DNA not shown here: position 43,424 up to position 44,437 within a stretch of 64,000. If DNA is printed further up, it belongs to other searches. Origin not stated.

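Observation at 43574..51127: Five-gene signalling cluster with no DNA-binding output: two kinases and three receiver-only regulators, one fused to PilZ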

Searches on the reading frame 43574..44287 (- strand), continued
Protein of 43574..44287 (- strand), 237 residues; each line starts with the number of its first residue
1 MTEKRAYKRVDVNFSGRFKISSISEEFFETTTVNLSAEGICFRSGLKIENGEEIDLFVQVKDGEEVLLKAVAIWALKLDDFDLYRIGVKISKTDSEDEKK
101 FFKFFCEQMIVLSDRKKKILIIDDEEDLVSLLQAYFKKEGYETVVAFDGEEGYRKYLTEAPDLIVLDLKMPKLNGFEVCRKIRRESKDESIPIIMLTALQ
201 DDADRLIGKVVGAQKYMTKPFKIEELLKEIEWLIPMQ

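Call 27: find_encoding_contigs(protein=P0018, flank=10000, max_places=1)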
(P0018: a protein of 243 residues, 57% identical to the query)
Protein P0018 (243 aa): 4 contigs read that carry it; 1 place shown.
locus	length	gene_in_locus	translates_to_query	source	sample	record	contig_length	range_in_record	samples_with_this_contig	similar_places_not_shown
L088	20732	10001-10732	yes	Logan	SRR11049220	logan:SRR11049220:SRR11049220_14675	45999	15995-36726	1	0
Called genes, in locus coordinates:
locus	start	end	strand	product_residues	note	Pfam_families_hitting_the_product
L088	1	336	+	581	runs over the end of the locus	PF00920:ILVD_EDD_N, PF24877:ILV_EDD_C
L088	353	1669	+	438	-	PF13638:PIN_4, PF13401:AAA_22 (faint), PF13245:AAA_19 (faint), PF02562:PhoH, PF13604:AAA_30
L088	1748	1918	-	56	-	PF00037:Fer4, PF13237:Fer4_10, PF12838:Fer4_7, PF13187:Fer4_9, PF12797:Fer4_2, PF13237:Fer4_10 (weak), PF00037:Fer4, PF12837:Fer4_6 (weak), +5 more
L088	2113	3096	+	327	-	PF03601:Cons_hypoth698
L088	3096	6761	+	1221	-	PF02743:dCache_1, PF00672:HAMP, PF08448:PAS_4, PF13426:PAS_9, PF08447:PAS_3, PF13426:PAS_9, PF00989:PAS, PF13426:PAS_9, +4 more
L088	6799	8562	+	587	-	PF05228:CHASE4, PF00512:HisKA, PF02518:HATPase_c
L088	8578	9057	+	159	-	PF00072:Response_reg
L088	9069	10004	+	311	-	PF00072:Response_reg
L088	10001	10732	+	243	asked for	PF07238:PilZ, PF00072:Response_reg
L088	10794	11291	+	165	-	PF20221:DUF6580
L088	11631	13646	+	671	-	PF07715:Plug, PF00593:TonB_dep_Rec_b-barrel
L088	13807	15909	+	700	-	PF02629:CoA_binding, PF13380:CoA_binding_2, PF13607:Succ_CoA_lig, PF19045:Ligase_CoA_2, PF13549:ATP-grasp_5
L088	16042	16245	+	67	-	PF00313:CSD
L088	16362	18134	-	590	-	PF13510:Fer2_4, PF10588:NADH-G_4Fe-4S_3, PF13237:Fer4_10 (weak), PF12838:Fer4_7, PF00037:Fer4 (weak), PF02906:Fe_hyd_lg_C, PF02256:Fe_hyd_SSU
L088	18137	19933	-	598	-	PF01257:2Fe-2S_thioredx, PF01512:Complex1_51K, PF10531:SLBB (weak), PF10589:NADH_4Fe-4S, PF00037:Fer4, PF12838:Fer4_7, PF13187:Fer4_9, PF14697:Fer4_21, +4 more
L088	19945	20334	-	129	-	-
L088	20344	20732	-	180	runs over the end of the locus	PF02518:HATPase_c, PF13589:HATPase_c_3 (weak)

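Call 28: find_encoding_contigs(protein=P0013, flank=10000, max_places=1)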
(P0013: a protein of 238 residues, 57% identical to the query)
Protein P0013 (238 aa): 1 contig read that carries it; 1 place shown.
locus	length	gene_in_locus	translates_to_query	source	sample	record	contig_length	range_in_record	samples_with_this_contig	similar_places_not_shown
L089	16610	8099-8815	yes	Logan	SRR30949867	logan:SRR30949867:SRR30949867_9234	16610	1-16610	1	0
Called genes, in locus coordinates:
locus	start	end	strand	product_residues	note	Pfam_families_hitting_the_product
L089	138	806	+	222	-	PF18916:Lycopene_cyc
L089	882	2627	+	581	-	PF00920:ILVD_EDD_N, PF24877:ILV_EDD_C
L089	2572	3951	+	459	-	PF13638:PIN_4, PF02562:PhoH, PF13604:AAA_30 (faint), PF13245:AAA_19 (faint)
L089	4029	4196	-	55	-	PF00037:Fer4, PF13237:Fer4_10, PF14697:Fer4_21 (faint), PF12838:Fer4_7, PF13187:Fer4_9, PF12797:Fer4_2 (weak), PF00037:Fer4, PF12837:Fer4_6, +4 more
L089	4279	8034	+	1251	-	PF00672:HAMP, PF00989:PAS (weak), PF08448:PAS_4, PF13426:PAS_9, PF08447:PAS_3, PF00989:PAS, PF00512:HisKA, PF02518:HATPase_c, +8 more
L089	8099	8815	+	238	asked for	PF07238:PilZ (weak), PF00072:Response_reg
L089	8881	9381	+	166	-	PF20221:DUF6580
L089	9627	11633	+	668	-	PF07715:Plug, PF00593:TonB_dep_Rec_b-barrel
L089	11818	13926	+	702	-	PF02629:CoA_binding, PF13380:CoA_binding_2, PF13607:Succ_CoA_lig, PF19045:Ligase_CoA_2, PF13549:ATP-grasp_5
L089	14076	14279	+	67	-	PF00313:CSD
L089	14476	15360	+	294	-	PF00072:Response_reg, PF01257:2Fe-2S_thioredx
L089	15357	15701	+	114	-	-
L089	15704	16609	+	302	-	?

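Call 29: find_encoding_contigs(protein=P0028, flank=10000, max_places=1)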
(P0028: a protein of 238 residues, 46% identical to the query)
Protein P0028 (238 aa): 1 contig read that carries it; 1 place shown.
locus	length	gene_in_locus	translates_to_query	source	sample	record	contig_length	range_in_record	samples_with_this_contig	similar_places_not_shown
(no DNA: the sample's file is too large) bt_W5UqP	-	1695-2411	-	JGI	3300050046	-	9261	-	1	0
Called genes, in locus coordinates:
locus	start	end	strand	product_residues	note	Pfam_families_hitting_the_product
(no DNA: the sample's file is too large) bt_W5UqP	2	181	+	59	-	?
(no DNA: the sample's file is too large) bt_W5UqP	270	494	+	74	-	-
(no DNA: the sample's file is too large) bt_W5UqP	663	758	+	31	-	-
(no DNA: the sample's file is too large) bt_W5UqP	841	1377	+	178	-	PF04972:BON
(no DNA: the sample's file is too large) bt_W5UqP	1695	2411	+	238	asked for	PF07238:PilZ, PF00072:Response_reg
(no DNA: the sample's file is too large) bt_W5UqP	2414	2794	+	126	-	PF00072:Response_reg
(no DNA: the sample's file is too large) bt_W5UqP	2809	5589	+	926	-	PF05231:MASE1, PF00989:PAS, PF08448:PAS_4, PF08447:PAS_3, PF13426:PAS_9, PF13188:PAS_8, PF13426:PAS_9, PF00989:PAS, +10 more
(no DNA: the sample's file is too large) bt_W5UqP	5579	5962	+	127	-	PF00072:Response_reg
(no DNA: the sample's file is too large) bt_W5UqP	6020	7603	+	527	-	PF13472:Lipase_GDSL_2 (weak), PF13176:TPR_7 (faint), PF05843:Suf (faint), PF13424:TPR_12 (faint), PF13431:TPR_17 (faint), PF14559:TPR_19 (faint), PF23914:TPR_CcmH_CycH (faint), PF00515:TPR_1 (faint), +5 more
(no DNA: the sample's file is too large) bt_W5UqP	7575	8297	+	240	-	PF00132:Hexapep, PF14602:Hexapep_2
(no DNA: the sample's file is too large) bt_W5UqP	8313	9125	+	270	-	-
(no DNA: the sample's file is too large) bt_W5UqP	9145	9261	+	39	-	?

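Call 38: search_protein_families(library=pfam, proteins=[L004:11117-14404:+, L004:10717-11100:+, L004:14401-14772:+, L004:14774-15553:+, L004:8516-9889:+, L004:15565-15939:+, L004:16003-16425:+], max_evalue=0.001)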
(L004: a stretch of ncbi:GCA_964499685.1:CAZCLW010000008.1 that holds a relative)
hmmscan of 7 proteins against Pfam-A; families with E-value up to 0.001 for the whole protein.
L004:11117-14404:+ (1095 aa): 14 families
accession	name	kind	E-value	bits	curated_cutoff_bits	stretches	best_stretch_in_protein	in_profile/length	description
PF13426.13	PAS_9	-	4.4e-61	204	27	4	617-719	2-103/103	PAS domain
PF00989.32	PAS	-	4.1e-56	188.3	22.6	4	607-717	2-113/113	PAS fold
PF08448.16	PAS_4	-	3.9e-44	149.8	23.1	3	612-721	1-109/110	PAS fold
PF08447.18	PAS_3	-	1.4e-38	131.5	25.6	3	756-837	3-86/89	PAS fold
PF02518.31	HATPase_c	-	1.1e-30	106.7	26.4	1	974-1083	2-109/111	Histidine kinase-, DNA gyrase B-, and HSP90-like ATPase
PF13188.13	PAS_8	-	3.8e-25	87.3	21.8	2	448-502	1-55/65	PAS domain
PF02743.24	dCache_1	-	1.3e-20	74.4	45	1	63-281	17-238/240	Cache domain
PF00512.31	HisKA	-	1.6e-16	60.5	26.9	1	860-927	2-66/66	His Kinase A (phospho-acceptor) domain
PF24820.1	Diguanyl_cycl_sensor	-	4.3e-14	52.8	28.1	1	455-560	3-109/109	Diguanylate cyclase-like sensor domain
PF13596.12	PAS_10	-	1.2e-08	35.9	22.1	1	628-718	21-106/106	PAS domain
PF17201.10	Cache_3-Cache_2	-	1.1e-07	31.9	27.7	1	171-285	159-285/299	Cache 3/Cache 2 fusion domain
PF22673.2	MCP-like_PDC_1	-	0.0002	22.2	27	1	139-198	52-110/113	Methyl-accepting chemotaxis protein-like, first PDC sensor domain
PF08670.17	MEKHLA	-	0.0002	21.7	23.7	0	627-710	50-134/143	MEKHLA domain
PF12860.13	PAS_7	-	0.00068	20.2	27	0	456-496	3-44/115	PAS fold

L004:10717-11100:+ (127 aa): 1 family
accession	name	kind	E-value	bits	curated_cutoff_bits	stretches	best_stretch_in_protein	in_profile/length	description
PF00072.30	Response_reg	-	7.4e-21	74.8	30.2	1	5-120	1-110/111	Response regulator receiver domain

L004:14401-14772:+ (123 aa): 1 family
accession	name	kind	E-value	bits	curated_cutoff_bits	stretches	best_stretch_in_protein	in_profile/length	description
PF00072.30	Response_reg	-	1.7e-27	96.2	30.2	1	6-117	1-110/111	Response regulator receiver domain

L004:14774-15553:+ (259 aa): 1 family
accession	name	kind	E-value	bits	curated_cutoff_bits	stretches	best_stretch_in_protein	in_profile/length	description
PF00072.30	Response_reg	-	8.5e-37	126.2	30.2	2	6-116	1-111/111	Response regulator receiver domain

L004:8516-9889:+ (457 aa): 0 families

L004:15565-15939:+ (124 aa): 1 family
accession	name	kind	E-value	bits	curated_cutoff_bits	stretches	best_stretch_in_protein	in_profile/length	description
PF02537.21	CRCB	-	7e-28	97.4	32.9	1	5-118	1-103/103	CrcB-like protein, Camphor Resistance (CrcB)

L004:16003-16425:+ (140 aa): 1 family
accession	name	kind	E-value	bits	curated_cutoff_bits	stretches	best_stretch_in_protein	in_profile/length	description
PF02321.23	OEP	-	2.6e-06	27.8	22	1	29-124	1-97/187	Outer membrane efflux protein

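Call 42: search_solved_structures(query=window:43574-44287:-, max_evalue=0.01, show_alignments=0)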
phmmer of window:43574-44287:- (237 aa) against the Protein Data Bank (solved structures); distinct sequences matched with E-value up to 0.01: 285 (the best 60 are shown).
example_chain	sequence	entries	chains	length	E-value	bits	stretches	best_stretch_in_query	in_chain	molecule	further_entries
1mvo_A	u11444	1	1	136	2.6e-30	109.3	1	116-230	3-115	PhoP response regulator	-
8fk2_A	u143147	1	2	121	4.1e-29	105.3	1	117-230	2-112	Putative response regulator CovR VicR-like protein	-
1nxo_A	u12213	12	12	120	2.3e-26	96.4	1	117-233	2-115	DNA-binding response regulator | Response regulator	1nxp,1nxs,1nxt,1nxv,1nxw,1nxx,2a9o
6eb7_A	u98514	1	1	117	3.7e-26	95.7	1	117-233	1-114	DNA-binding response regulator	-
3f6p_A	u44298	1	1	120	1.3e-25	93.9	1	117-231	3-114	Transcriptional regulatory protein yycF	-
2zwm_A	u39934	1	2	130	1.7e-25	93.5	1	117-231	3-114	Transcriptional regulatory protein yycF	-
6is3_C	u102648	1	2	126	3.8e-25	92.4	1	117-234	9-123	Response regulator ArlR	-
6is1_A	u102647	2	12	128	3.9e-25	92.3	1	117-234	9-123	Response regulator ArlR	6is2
9dvt_R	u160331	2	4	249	1.8e-24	90.2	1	116-234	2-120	DNA-binding dual master transcriptional regulator RpaA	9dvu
9g85_A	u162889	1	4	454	6.7e-23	85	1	118-222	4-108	Response regulator PleD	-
2wb4_A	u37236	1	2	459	7e-23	85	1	118-222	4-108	DIGUANYLATE CYCLASE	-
9g86_A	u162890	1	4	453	7.8e-23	84.8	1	118-222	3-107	Response regulator PleD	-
1w25_A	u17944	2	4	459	8.2e-23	84.7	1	118-222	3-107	STALKED-CELL DIFFERENTIATION CONTROLLING PROTEIN | RESPONSE REGULATOR PLED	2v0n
5x5j_A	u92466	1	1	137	1.7e-22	83.7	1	115-231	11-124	AdeR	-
5xjp_A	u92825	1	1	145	1.9e-22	83.6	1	115-231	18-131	AdeR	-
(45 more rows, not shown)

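Call 57: predict_structure(alignment_id=A1)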
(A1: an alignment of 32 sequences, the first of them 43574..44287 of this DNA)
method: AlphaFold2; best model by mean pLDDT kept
length: 237 residues; sequences in the alignment: 32
mean_pLDDT: 83.2   pTM: 0.55
mean pLDDT of the five models: 83.2, 81.9, 81.8, 81.1, 77.0
residues with pLDDT >= 90: 82; 70-90: 121; 50-70: 26; < 50: 8
segments of 3 or more residues with pLDDT < 50: 1-4, 208-210
pLDDT, mean of each block of 10 residues (from residue 1): 55 85 83 84 89 89 83 85 86 81 79 77 94 90 95 93 92 90 85 83 53 81 88 71
secondary structure, 60 per line:
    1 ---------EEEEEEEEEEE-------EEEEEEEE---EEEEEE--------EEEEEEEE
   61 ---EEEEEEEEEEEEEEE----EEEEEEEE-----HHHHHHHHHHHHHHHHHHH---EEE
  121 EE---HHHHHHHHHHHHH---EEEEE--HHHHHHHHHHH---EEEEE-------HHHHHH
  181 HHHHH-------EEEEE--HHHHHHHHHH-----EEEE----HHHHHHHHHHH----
elements in order: E10-20 E28-35 E39-44 E53-60 E64-78 E83-90 H96-114 E118-122 H126-138 E142-146 H149-159 E163-167 H175-185 E193-197 H200-209 E215-218 H223-233

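Call 61: fold_search(model_id=the predicted structure, library=pdb)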
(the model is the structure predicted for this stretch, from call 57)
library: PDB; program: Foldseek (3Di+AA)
matches with E <= 10: 1674; with E <= 0.001: 601
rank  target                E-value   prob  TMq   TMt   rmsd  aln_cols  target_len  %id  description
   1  9dvt_R                3.5e-11  1.00  0.47  0.48   1.9       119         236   39  Cryo-EM structure of RpaA bound to PkaiBC DNA and the CTD of the alpha subunit of RNAP from the cyanobacterium Synecho (released 2025-10-15)
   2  8fk2_A                3.7e-11  1.00  0.46  0.88   1.7       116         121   46  The N-terminal VicR from Streptococcus mutans (released 2023-10-25)
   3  1mvo                  4.2e-11  1.00  0.48  0.90   2.4       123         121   44  Crystal structure of the PhoP receiver domain from Bacillus subtilis (released 2002-10-16)
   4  9dvt_S                6.0e-11  1.00  0.48  0.49   1.9       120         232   39  Cryo-EM structure of RpaA bound to PkaiBC DNA and the CTD of the alpha subunit of RNAP from the cyanobacterium Synecho (released 2025-10-15)
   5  2a9o                  1.8e-10  1.00  0.46  0.91   1.7       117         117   44  Crystal structures of an activated YycF homologue, the essential response regulator from S.pneumoniae in complex with Be (released 2006-09-26)
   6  6is1_A                3.1e-10  1.00  0.48  0.91   2.2       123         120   41  Crystal Structure of Staphylococcus aureus response regulator ArlR receiver domain in complex with BeF3 and Mg (released 2019-10-30)
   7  7cci_B                5.7e-10  1.00  0.47  0.82   1.9       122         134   33  Acinetobacter baumannii response regulator AdeR with disordered N terminus (released 2021-06-23)
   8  3nhz_A                6.0e-10  1.00  0.46  0.91   2.2       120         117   37  Structure of N-terminal Domain of MtrA (released 2010-08-11)
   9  3f6p                  6.0e-10  1.00  0.46  0.89   2.7       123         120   42  Crystal Structure of unphosphorelated receiver domain of YycF (released 2010-03-02)
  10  6is3_C                6.4e-10  1.00  0.48  0.91   2.2       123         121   41  Crystal Structure of Staphylococcus aureus response regulator ArlR receiver domain (released 2019-10-30)
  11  5hm6_A                6.8e-10  1.00  0.46  0.90   1.9       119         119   39  N-terminal domain of BfmR from Acinetobacter baumannii (released 2017-01-18)
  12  5uht_B                7.2e-10  1.00  0.48  0.92   1.8       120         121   37  Structure of the Thermotoga maritima HK853-BeF3-RR468 complex at pH 5.0 (released 2017-12-27)
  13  2zwm_A                7.7e-10  1.00  0.46  0.88   2.6       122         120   43  Crystal structure of YycF receiver domain from Bacillus subtilis (released 2009-07-14)
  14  6ifh                  8.7e-10  1.00  0.46  0.89   1.9       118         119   33  Unphosphorylated Spo0F from Paenisporosarcina sp. TG-14 (released 2019-01-16)
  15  6is1_B                9.2e-10  1.00  0.48  0.90   2.2       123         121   41  Crystal Structure of Staphylococcus aureus response regulator ArlR receiver domain in complex with BeF3 and Mg (released 2019-10-30)
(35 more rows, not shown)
